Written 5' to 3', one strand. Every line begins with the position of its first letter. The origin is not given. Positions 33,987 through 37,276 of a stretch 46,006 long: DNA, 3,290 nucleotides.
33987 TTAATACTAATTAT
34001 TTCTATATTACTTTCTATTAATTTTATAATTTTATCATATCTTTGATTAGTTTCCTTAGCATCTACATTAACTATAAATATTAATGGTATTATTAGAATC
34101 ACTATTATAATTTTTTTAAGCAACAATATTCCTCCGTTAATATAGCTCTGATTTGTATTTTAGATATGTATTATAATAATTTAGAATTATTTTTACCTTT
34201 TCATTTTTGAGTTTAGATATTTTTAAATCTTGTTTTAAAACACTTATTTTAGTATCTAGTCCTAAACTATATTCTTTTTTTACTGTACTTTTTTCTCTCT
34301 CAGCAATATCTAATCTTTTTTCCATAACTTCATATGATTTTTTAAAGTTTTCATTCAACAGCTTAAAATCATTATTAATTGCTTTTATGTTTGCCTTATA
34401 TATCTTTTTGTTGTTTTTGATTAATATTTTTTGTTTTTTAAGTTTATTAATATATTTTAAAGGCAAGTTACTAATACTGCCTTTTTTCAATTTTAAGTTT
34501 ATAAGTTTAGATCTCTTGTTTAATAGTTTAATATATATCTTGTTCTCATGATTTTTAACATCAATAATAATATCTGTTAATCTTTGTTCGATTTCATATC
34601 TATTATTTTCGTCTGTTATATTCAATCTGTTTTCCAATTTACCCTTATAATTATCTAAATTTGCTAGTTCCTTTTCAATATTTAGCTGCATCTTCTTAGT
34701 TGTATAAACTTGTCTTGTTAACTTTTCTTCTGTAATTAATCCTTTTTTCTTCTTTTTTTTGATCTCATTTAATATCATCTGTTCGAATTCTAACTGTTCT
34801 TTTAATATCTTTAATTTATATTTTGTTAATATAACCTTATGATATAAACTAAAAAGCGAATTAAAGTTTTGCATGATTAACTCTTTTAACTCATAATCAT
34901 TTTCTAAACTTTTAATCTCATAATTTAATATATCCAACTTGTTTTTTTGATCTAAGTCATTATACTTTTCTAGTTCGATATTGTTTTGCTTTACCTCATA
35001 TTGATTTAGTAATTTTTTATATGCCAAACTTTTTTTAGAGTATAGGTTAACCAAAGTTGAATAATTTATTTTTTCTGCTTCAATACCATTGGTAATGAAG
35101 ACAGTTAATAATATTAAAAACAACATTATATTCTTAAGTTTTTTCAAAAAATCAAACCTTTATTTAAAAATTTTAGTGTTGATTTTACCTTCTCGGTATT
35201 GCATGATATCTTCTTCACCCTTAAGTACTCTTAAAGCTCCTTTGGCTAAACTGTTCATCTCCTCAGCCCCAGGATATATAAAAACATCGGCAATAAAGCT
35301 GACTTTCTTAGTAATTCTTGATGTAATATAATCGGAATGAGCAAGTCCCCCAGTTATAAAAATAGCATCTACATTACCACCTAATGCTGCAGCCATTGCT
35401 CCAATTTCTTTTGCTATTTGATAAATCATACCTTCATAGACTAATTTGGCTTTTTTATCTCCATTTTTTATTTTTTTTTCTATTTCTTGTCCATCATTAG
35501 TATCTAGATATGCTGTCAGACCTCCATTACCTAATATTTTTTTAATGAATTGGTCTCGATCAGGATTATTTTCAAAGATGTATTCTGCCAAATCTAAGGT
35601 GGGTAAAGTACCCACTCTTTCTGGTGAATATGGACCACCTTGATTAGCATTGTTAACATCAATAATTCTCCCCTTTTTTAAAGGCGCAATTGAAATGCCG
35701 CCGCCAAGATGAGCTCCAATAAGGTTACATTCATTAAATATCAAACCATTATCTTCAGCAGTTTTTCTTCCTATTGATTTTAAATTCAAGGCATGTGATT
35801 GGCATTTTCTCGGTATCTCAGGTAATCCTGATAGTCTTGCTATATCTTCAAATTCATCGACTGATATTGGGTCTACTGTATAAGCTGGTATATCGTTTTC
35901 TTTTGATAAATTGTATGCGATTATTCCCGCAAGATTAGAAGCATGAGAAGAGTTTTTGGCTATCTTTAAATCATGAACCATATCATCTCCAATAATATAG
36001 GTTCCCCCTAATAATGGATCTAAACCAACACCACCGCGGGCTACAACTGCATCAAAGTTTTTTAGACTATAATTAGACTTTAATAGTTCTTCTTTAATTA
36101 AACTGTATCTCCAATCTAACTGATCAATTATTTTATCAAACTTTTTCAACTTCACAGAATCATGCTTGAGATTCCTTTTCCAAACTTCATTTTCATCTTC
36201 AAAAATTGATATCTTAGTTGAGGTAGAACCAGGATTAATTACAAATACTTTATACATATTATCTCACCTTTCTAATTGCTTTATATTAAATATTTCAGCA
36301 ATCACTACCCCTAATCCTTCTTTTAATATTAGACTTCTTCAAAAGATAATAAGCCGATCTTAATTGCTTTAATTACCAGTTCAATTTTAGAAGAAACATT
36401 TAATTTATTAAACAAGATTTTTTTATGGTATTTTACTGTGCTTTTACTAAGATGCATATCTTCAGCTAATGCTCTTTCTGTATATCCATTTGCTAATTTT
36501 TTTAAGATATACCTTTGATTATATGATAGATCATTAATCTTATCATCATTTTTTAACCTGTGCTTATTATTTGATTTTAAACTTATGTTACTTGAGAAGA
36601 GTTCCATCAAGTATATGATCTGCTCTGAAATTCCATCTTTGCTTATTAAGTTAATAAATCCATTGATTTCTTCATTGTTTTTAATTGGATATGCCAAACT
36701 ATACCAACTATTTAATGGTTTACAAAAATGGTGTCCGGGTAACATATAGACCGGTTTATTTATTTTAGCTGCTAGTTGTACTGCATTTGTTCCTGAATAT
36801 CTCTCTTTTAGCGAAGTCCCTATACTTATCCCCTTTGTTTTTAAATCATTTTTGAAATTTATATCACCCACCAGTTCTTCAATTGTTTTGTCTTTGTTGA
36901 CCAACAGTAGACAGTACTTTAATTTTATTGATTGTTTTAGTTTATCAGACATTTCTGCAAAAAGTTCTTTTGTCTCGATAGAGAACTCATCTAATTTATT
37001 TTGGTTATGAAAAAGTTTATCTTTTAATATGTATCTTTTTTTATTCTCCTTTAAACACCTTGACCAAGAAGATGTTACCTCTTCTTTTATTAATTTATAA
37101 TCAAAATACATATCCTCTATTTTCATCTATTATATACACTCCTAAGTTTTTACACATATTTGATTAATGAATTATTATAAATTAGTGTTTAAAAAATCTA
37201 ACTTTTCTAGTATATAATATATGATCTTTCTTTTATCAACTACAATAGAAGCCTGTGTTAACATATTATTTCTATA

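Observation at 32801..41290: Class II microcin / two-peptide-bacteriocin-like locus joined to a diderm-style three-part export set in a Firmicute-type genome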

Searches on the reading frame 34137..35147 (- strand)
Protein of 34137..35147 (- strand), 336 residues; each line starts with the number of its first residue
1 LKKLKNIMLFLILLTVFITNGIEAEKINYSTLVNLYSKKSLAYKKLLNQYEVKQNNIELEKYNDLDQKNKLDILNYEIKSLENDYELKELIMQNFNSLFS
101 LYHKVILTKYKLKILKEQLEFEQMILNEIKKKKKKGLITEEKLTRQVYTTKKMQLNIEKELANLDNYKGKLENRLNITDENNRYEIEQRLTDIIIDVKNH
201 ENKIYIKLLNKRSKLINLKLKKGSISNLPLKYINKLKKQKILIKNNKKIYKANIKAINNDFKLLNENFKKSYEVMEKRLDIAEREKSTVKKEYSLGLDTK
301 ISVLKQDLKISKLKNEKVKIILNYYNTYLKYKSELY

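Call 3: search_protein_families(library=pfam, proteins=[window:34137-35147:-], max_evalue=1)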
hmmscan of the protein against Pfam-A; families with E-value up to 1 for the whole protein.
window:34137-35147:- (336 aa): 1 family
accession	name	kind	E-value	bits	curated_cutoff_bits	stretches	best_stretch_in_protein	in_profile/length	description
PF02321.23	OEP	-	0.025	14.8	22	1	73-172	84-183/187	Outer membrane efflux protein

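Call 4: search_protein_families(library=ncbifam, proteins=[window:34137-35147:-], max_evalue=1)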
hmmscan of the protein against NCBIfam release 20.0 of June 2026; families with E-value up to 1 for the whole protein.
window:34137-35147:- (336 aa): 0 families

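Call 7: find_encoding_contigs(protein=window:34137-35147:-, flank=10000, max_places=6)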
Protein window:34137-35147:- (336 aa): no gene with exactly this product is on record in the collection.

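Call 8: find_homologous_proteins(query=window:34137-35147:-)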
Query window:34137-35147:- (336 aa): 4 proteins with E <= 0.001 among 7603 candidates.
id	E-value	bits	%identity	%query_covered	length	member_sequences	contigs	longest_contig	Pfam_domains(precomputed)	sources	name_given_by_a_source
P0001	4.8e-191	652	100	100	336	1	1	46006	-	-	-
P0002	2.0e-126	439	72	100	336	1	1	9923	-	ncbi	-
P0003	3.0e-114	399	66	100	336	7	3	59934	-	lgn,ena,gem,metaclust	metaclust:\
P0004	1.0e-104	368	63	95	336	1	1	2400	-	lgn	-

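Call 9: find_encoding_contigs(protein=P0003, flank=10000, max_places=4)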
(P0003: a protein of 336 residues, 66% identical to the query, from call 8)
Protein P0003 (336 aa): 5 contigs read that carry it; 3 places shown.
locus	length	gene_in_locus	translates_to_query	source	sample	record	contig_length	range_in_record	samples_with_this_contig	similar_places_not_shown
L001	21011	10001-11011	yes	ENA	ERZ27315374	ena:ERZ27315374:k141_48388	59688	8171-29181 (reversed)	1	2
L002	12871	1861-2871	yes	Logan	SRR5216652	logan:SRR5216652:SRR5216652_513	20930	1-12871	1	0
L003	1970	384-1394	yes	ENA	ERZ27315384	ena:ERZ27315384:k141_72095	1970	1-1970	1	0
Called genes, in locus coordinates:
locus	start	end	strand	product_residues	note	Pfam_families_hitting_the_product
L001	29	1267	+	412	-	PF20972:MASE9 (weak), PF13487:HD_5, PF01966:HD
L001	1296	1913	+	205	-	-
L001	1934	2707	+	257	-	PF01026:TatD_DNase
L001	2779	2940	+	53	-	-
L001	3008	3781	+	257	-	PF04018:VCA0040-like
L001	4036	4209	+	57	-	PF10439:Bacteriocin_IIc (weak)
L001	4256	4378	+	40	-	-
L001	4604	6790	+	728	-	PF03412:Peptidase_C39, PF00664:ABC_membrane, PF02463:SMC_N (faint), PF00005:ABC_tran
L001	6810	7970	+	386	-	PF26002:Beta-barrel_AprE (weak)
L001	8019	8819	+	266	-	PF00196:GerE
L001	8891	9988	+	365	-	PF00871:Acetate_kinase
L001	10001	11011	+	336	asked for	-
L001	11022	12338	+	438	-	-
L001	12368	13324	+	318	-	PF00389:2-Hacid_dh, PF00670:AdoHcyase_NAD (faint), PF03446:NAD_binding_2 (faint), PF02826:2-Hacid_dh_C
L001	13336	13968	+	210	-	PF04199:Cyclase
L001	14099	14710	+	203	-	PF00196:GerE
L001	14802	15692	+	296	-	PF00398:RrnaAD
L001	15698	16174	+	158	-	PF04308:RNaseH_like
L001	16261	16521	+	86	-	PF06257:VEG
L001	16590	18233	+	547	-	PF02690:Na_Pi_cotrans, PF01895:PhoU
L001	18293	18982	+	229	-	PF00072:Response_reg, PF00486:Trans_reg_C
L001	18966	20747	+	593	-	PF00989:PAS, PF13188:PAS_8 (weak), PF13596:PAS_10 (faint), PF13426:PAS_9 (weak), PF00512:HisKA, PF02518:HATPase_c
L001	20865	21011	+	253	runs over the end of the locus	PF02463:SMC_N (weak), PF00005:ABC_tran, PF13175:AAA_15 (faint), PF13304:AAA_21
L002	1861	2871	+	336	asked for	-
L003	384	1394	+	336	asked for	-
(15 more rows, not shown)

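Call 10: find_encoding_contigs(protein=P0002, flank=10000, max_places=3)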
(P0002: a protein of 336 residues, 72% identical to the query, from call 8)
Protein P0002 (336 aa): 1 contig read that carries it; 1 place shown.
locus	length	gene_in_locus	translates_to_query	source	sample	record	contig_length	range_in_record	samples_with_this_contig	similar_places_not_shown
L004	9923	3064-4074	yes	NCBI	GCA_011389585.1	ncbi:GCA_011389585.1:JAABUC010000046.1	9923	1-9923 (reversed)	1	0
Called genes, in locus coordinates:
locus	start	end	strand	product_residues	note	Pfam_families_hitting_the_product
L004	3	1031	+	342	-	?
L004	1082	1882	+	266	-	PF00196:GerE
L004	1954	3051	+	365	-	PF00871:Acetate_kinase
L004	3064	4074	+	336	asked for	-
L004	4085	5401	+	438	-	-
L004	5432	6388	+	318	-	PF00389:2-Hacid_dh, PF00670:AdoHcyase_NAD (faint), PF02826:2-Hacid_dh_C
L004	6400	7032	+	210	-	PF04199:Cyclase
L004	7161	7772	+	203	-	PF00196:GerE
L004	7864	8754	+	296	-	PF00398:RrnaAD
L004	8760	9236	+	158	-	PF04308:RNaseH_like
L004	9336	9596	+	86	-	PF06257:VEG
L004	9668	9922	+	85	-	?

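Call 22: predict_structure(alignment_id=A1)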
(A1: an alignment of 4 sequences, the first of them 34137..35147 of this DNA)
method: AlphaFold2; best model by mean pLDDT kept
length: 336 residues; sequences in the alignment: 4
mean_pLDDT: 55.6   pTM: 0.31
mean pLDDT of the five models: 55.6, 54.9, 51.8, 47.4, 46.9
residues with pLDDT >= 90: 11; 70-90: 64; 50-70: 118; < 50: 143
segments of 3 or more residues with pLDDT < 50: 1-11, 13-96, 175-195, 197-202, 312-314, 332-336
pLDDT, mean of each block of 10 residues (from residue 1): 41 42 30 33 34 32 38 35 35 47 60 79 87 87 89 89 80 50 45 47 51 64 64 74 69 59 53 58 58 54 53 50 55 43
secondary structure, 60 per line:
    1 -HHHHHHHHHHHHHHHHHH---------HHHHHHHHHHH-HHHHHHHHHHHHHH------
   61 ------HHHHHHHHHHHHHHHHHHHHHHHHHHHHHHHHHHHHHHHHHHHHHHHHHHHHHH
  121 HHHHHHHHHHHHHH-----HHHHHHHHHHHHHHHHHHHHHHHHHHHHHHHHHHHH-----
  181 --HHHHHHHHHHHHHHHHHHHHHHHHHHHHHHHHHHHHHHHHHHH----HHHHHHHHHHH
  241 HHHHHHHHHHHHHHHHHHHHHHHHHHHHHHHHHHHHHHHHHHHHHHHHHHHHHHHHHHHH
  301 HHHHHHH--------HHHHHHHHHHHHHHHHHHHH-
elements in order: H2-19 H29-39 H41-54 H67-134 H140-175 H183-225 H230-307 H316-335

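Call 27: search_solved_structures(query=A1, max_evalue=10, show_alignments=2)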
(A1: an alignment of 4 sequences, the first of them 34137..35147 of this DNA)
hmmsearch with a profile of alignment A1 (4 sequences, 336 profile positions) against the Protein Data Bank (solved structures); distinct sequences matched with E-value up to 10: 0.

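Call 29: fold_search(model_id=the predicted structure, library=pdb)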
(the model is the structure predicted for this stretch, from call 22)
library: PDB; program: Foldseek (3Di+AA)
matches with E <= 10: 123; with E <= 0.001: 0
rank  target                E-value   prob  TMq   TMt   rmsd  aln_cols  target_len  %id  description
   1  5nnv_A                7.8e-01  0.30  0.23  0.31  37.6       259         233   15  Structure of a Bacillus subtilis Smc coiled coil middle fragment (released 2017-06-21)
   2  2efl                  1.1e+00  0.35  0.20  0.24  16.5       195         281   13  Crystal structure of the EFC domain of formin-binding protein 17 (released 2007-05-29)
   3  2v0o_C                1.1e+00  0.33  0.23  0.27  21.7       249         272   10  FCHO2 F-BAR domain (released 2007-06-26)
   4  2v0o_B                1.3e+00  0.28  0.22  0.26  21.9       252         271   11  FCHO2 F-BAR domain (released 2007-06-26)
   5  6djl_B                1.7e+00  0.35  0.24  0.35  20.3       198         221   15  Crystal structure of the Rab11 GEF SH3BP5 bound to nucleotide free Rab11A (released 2018-09-26)
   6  6ikn_B                1.7e+00  0.30  0.20  0.22  16.8       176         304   10  Crystal structure of the GAS7 F-BAR domain (released 2019-10-16)
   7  4wpe                  1.9e+00  0.10  0.17  0.20  21.5       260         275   13  Crystal Structure of Hof1p F-BAR domain (released 2014-12-24)
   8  8sbj_B                2.3e+00  0.38  0.29  0.36  23.0       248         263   16  Co-structure Phosphatidylinositol 4,5-bisphosphate 3-kinase catalytic subunit alpha isoform complexed with brain penet (released 2023-07-19)
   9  3q0k_A                2.5e+00  0.13  0.20  0.22  21.4       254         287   15  Crystal structure of Human PACSIN 2 F-BAR (released 2012-02-15)
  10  6djl_E                2.6e+00  0.25  0.25  0.35  22.8       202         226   15  Crystal structure of the Rab11 GEF SH3BP5 bound to nucleotide free Rab11A (released 2018-09-26)
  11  5c21_B                2.6e+00  0.25  0.23  0.29  19.3       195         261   11  Crystal structure of native HlyD from E. coli (released 2016-02-17)
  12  5ukj_B                2.8e+00  0.44  0.29  0.37  17.9       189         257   20  The co-structure of N,N-dimethyl-4-[(6R)-6-methyl-5-(1H-pyrrolo[2,3- b]pyridin-4-yl)-4,5,6,7-tetrahydropyrazolo[1,5- a (released 2017-05-10)
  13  6hdc_B                2.8e+00  0.33  0.20  0.29  25.4       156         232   10  Crystal structure of the potassium channel MtTMEM175 T38A variant in complex with a Nanobody-MBP fusion protein (released 2019-08-28)
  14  6ixv_A                2.8e+00  0.23  0.25  0.35  22.4       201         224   15  Crystal structure of SH3BP5-Rab11a (released 2019-03-20)
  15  6ikn_A                2.8e+00  0.15  0.23  0.24  20.5       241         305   12  Crystal structure of the GAS7 F-BAR domain (released 2019-10-16)
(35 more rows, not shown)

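Call 31: search_protein_families(library=pfam, proteins=[P0002, P0003, P0004], max_evalue=10)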
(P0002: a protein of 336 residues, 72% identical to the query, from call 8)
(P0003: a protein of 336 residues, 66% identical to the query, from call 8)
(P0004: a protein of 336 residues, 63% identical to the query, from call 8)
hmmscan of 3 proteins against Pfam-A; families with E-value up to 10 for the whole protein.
P0002 (336 aa): 4 families
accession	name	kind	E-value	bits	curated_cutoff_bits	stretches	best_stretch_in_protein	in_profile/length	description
PF09093.17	Lyase_catalyt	-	0.0046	16.6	25.1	1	171-265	3-99/359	Lyase, catalytic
PF19033.6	Intu_longin_3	-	0.075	13.7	27.1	1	120-218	4-91/98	Intu longin-like domain 3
PF01014.23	Uricase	-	0.11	13.4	25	1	180-220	83-119/140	Uricase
PF02321.23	OEP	-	0.29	11.4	22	2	266-332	117-183/187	Outer membrane efflux protein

P0003 (336 aa): 1 family
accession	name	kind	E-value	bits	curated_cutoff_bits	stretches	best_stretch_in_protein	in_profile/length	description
PF02321.23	OEP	-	0.036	14.3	22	2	78-171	89-182/187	Outer membrane efflux protein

P0004 (336 aa): 1 family
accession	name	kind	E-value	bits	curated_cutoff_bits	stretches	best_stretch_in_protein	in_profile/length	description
PF02321.23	OEP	-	0.073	13.3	22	1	84-165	95-176/187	Outer membrane efflux protein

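Call 61: find_homologous_proteins(query=A6, max_evalue=10)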
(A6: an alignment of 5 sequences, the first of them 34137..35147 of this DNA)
Query A6 (5 sequences) (336 aa, profile of the alignment): 6 proteins with E <= 10 among 8000 candidates.
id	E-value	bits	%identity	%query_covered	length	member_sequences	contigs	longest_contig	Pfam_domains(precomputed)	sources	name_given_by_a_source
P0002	2.3e-159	548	72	100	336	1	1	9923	-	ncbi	-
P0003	3.4e-157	541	66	100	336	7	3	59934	-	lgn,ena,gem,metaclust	metaclust:\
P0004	2.3e-152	525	63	95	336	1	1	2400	-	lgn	-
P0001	3.5e-150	518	100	100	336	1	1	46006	-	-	-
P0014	4.0e-134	465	31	92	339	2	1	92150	-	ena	-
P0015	9.8e-134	464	31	92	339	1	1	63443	-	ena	-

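Call 62: search_protein_families(library=pfam, proteins=[P0014, P0015], max_evalue=10)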
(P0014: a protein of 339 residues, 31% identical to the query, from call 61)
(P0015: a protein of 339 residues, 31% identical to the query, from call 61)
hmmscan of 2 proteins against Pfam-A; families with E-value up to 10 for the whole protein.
P0014 (339 aa): 0 families

P0015 (339 aa): 0 families

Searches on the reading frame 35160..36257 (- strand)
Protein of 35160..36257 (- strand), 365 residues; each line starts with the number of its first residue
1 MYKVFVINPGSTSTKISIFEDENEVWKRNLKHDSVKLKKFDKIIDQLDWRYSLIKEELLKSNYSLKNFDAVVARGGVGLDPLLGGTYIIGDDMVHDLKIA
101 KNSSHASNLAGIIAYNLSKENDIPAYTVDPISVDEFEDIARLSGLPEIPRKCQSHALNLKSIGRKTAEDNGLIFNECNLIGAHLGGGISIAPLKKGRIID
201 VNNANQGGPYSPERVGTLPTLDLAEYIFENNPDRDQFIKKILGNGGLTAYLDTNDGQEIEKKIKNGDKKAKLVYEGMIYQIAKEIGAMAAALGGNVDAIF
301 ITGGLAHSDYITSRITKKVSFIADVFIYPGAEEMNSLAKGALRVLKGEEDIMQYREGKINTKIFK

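Call 3: search_protein_families(library=pfam, proteins=[window:35160-36257:-], max_evalue=1)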
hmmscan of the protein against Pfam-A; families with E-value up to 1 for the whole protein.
window:35160-36257:- (365 aa): 4 families
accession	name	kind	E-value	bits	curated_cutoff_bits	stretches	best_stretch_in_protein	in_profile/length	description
PF00871.23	Acetate_kinase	-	8.9e-14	51.4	22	1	155-307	178-334/392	Acetokinase family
PF00480.26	ROK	-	0.00042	20.4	22.9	1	251-320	192-259/294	ROK family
PF01869.26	BcrAD_BadFG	-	0.0013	18.8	31.5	1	263-318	188-243/271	BadF/BadG/BcrA/BcrD ATPase family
PF02782.22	FGGY_C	-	0.11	12.6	27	1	273-311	127-165/198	FGGY family of carbohydrate kinases, C-terminal domain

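Call 4: search_protein_families(library=ncbifam, proteins=[window:35160-36257:-], max_evalue=1)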
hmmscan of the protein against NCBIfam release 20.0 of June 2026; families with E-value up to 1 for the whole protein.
window:35160-36257:- (365 aa): 10 families
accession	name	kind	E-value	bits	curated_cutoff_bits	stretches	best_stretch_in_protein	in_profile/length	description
NF002834.0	PRK03011.1-5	subfamily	9e-143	475.7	222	1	1-355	2-356/357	butyrate kinase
TIGR02707.1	butyr_kinase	equivalog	1.8e-141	471.3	289.1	1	3-350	1-348/351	butyrate kinase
TIGR00016.1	ackA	subfamily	1e-16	60.7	293.4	2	150-321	180-355/405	acetate/propionate family kinase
NF009045.0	PRK12379.1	equivalog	3.3e-10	39.3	580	1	157-316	177-338/402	propionate kinase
NF009099.0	PRK12440.1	equivalog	5.1e-10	38.9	693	1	174-309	198-334/397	acetate/propionate family kinase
NF009063.0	PRK12397.1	equivalog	3.2e-09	35.9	659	1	155-322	179-349/404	acetate/propionate family kinase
NF005520.0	PRK07157.1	equivalog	2.5e-08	33.4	561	1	173-321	195-347/400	acetate kinase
NF005462.0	PRK07058.1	equivalog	2.9e-07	29.8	486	1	155-322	180-346/396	acetate/propionate family kinase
TIGR03281.1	methan_mark_12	hypoth_equivalog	0.0021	17.4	180.85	1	255-352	224-320/326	methanogenesis marker 12 protein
NF007108.0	PRK09557.1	equivalog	0.064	12.5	443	1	253-319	205-269/303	fructokinase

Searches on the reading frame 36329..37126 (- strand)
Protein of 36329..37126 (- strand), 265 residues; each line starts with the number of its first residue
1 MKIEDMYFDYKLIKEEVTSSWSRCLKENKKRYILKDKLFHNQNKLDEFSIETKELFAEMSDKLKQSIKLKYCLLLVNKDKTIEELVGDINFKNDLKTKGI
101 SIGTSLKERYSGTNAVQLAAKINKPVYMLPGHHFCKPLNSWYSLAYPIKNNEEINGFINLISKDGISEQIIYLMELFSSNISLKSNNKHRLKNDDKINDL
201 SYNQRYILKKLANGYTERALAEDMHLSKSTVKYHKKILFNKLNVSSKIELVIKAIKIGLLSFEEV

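Call 3: search_protein_families(library=pfam, proteins=[window:36329-37126:-], max_evalue=1)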
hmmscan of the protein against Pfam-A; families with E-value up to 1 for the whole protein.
window:36329-37126:- (265 aa): 5 families
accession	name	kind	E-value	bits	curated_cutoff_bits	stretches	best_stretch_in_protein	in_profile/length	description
PF00196.25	GerE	-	1.6e-12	47.3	23.5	1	200-254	3-57/57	Bacterial regulatory proteins, luxR family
PF01590.32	GAF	-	0.0035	18.3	22.4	1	53-182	3-130/133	GAF domain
PF13384.12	HTH_23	-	0.021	15.1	24.6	1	207-232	10-35/50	Homeodomain-like domain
PF08281.18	Sigma70_r4_2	-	0.021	14.9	25.7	1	197-234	8-46/54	Sigma-70, region 4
PF13542.12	HTH_Tnp_ISL3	-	0.12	12.3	27.4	1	204-232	17-44/51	Helix-turn-helix domain of transposase family ISL3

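Call 4: search_protein_families(library=ncbifam, proteins=[window:36329-37126:-], max_evalue=1)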
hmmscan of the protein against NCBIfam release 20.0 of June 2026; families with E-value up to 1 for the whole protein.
window:36329-37126:- (265 aa): 25 families
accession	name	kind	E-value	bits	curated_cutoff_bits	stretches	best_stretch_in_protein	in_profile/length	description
NF008485.2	PRK11388.1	equivalog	1.5e-10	40.1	551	1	11-163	17-173/643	dihydroxyacetone kinase operon transcriptional regulator DhaR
NF007935.0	PRK10651.1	equivalog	2e-09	36.9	250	1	185-252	141-208/216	two-component system response regulator NarL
NF047785.1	respo_reg_MadR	equivalog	4.4e-09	36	300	1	195-260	144-209/209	MadR family response regulator transcription factor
NF052445.1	RespRegMctR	equivalog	1.1e-07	31.5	300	1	192-259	137-204/205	two-component system response regulator MctR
NF011896.0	PRK15369.1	equivalog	1.2e-07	31.5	242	1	190-259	140-209/211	two component system response regulator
NF041232.1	BagY_FevT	exception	3.1e-07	29.6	700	1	200-253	297-350/367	LuxR family transcriptional regulator BagY/FevT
NF007403.0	PRK09935.1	equivalog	1.3e-06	28.1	271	1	185-254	135-204/210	fimbria biosynthesis transcriptional regulator FimZ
NF007018.1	PRK09483.1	equivalog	7.2e-06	25.8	280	1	192-264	141-213/217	UvrY/SirA/GacA family response regulator transcription factor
NF007708.0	PRK10403.1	equivalog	7.5e-06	25.5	343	1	190-252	143-206/215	nitrate/nitrite response regulator protein NarP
NF007685.0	PRK10360.1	equivalog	9.4e-06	25.6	258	1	197-252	135-190/196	response regulator transcription factor UhpA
NF052366.1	photon_PedR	equivalog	1.5e-05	25.1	120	1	200-264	3-67/74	photosynthetic electron transport-dependent transcriptional regulator PedR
NF007419.0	PRK09958.1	equivalog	1.9e-05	24.3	251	1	182-252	126-196/204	acid-sensing system DNA-binding response regulator EvgA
NF007505.1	PRK10100.1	equivalog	2.3e-05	24.1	250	1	166-250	113-195/204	biofilm master transcriptional regulator CsgD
NF006900.1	PRK09390.1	equivalog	0.00013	21.6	255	1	169-256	111-199/203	response regulator FixJ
NF007561.1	PRK10188.1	equivalog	0.00028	20.3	350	1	200-259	180-239/240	quorum-sensing transcriptional regulator SdiA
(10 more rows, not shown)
